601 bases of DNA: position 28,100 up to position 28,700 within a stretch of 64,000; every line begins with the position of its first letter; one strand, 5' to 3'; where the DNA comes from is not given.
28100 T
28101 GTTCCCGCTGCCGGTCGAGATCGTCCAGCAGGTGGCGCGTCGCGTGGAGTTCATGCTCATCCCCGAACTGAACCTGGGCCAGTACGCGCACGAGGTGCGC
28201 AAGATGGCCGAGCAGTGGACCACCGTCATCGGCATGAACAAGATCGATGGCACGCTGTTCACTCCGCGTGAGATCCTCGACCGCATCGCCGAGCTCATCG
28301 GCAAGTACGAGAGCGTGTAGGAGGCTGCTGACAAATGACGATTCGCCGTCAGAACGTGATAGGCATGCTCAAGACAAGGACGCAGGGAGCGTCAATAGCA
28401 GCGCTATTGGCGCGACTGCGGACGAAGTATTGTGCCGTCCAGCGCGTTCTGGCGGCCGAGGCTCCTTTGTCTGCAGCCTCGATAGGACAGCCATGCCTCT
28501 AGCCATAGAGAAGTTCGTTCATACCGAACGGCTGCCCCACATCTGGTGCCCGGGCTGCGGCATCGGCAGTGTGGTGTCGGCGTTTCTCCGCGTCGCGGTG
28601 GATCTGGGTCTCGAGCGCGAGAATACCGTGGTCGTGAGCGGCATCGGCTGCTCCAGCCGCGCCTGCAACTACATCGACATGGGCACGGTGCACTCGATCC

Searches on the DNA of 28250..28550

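Call 61: search_rna_families(source=window, start=28250, end=28550, threshold=evalue, max_evalue=10)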
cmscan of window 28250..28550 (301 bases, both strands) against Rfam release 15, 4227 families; matches with E-value up to 10: 1.
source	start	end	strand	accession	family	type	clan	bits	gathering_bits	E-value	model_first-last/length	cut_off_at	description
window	28379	28393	+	RF04320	RsmV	Gene; sRNA;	CL00106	11.8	100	0.27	36-50/196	no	RsmV RNA family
